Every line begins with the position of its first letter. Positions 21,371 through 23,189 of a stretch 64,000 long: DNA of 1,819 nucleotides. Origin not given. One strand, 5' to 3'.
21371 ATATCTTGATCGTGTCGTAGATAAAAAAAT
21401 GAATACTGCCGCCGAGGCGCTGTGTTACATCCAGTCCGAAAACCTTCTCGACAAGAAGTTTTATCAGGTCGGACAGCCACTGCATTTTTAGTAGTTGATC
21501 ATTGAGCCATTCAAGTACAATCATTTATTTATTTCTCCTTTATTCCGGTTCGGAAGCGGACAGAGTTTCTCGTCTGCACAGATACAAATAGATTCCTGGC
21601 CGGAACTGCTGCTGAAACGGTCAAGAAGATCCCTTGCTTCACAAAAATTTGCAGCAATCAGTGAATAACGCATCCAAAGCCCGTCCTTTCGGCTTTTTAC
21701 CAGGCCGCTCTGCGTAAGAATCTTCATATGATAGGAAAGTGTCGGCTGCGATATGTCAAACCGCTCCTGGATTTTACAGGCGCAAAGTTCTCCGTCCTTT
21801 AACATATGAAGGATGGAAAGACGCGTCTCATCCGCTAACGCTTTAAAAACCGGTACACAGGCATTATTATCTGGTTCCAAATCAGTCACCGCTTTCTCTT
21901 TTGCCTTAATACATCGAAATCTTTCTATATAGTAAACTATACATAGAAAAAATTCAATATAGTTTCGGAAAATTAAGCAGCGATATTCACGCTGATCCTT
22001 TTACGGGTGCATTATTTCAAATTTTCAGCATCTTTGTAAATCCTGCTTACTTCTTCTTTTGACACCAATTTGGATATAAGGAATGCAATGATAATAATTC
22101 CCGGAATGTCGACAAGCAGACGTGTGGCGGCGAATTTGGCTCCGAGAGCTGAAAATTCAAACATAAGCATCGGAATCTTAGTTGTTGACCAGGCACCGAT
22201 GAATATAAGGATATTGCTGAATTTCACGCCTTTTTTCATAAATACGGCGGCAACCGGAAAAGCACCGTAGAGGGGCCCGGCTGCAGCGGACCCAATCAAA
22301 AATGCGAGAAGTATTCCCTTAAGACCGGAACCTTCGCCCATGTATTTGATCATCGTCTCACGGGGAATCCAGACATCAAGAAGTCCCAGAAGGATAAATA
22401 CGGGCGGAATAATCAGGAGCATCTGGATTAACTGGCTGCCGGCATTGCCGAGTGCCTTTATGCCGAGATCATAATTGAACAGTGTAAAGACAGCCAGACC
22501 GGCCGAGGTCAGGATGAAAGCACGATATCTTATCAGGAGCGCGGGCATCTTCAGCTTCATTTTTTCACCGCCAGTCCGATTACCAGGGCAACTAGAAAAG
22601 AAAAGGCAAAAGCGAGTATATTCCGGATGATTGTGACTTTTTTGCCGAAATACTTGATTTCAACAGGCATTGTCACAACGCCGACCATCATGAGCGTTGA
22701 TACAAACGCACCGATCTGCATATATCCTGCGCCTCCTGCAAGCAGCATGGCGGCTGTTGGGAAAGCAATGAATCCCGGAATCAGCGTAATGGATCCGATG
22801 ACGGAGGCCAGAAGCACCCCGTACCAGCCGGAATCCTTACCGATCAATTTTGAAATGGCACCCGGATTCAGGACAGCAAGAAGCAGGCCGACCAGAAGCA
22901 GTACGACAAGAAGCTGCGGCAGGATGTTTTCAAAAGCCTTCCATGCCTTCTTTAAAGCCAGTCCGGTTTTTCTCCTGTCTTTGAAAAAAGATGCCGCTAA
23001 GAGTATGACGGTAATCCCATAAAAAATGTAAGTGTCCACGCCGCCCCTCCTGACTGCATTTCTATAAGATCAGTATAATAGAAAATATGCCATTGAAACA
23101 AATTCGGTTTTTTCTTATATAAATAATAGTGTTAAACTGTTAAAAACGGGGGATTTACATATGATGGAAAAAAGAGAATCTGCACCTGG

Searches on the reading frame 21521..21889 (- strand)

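Call 3: search_protein_families(library=pfam, proteins=[window:21521-21889:-], max_evalue=0.01)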
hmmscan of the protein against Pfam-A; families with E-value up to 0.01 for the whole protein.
window:21521-21889:- (122 aa): 8 families
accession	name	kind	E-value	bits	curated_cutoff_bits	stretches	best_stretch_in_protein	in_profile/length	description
PF01022.26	HTH_5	-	1.2e-15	57.5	22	1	20-66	1-47/47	Bacterial regulatory protein, arsR family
PF12840.13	HTH_20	-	2.2e-13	50.4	27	1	18-67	1-51/51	Helix-turn-helix domain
PF24038.1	DUF7347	-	4.7e-05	24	27.6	1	14-71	4-64/77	Domain of unknown function (DUF7347)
PF13412.12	HTH_24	-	6.3e-05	22.9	21.9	1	20-65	2-48/48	Winged helix-turn-helix DNA-binding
PF01047.28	MarR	-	0.00097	19.4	24.6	1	22-69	4-52/59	MarR family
PF12802.13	MarR_2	-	0.0013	19.3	27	1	25-69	9-58/61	MarR family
PF13601.12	HTH_34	-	0.0035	17.9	27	1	23-69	2-49/80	Winged helix DNA-binding domain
PF25213.1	HVO_A0261_N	-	0.0068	16.7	35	1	21-69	11-59/86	HVO_A0261 N-terminal domain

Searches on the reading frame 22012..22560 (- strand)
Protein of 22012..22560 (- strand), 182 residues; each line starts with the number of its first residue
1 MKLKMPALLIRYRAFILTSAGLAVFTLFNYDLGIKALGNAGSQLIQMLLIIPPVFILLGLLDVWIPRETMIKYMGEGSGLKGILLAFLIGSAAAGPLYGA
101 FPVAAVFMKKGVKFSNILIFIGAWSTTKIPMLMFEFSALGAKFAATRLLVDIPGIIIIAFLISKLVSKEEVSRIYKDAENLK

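Call 3: search_protein_families(library=pfam, proteins=[window:22012-22560:-], max_evalue=0.01)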
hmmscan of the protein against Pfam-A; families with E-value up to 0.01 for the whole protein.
window:22012-22560:- (182 aa): 1 family
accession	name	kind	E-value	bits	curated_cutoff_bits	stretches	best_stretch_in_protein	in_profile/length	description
PF03773.19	ArsP_1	-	8.5e-14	51.8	32.3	1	42-175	11-144/294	Predicted permease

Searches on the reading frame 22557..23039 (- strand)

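Call 3: search_protein_families(library=pfam, proteins=[window:22557-23039:-], max_evalue=0.01)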
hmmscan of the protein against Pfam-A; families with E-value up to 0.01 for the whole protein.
window:22557-23039:- (160 aa): 1 family
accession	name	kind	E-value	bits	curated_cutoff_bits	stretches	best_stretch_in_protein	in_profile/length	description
PF03773.19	ArsP_1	-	1.1e-05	25.2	32.3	1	37-157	14-134/294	Predicted permease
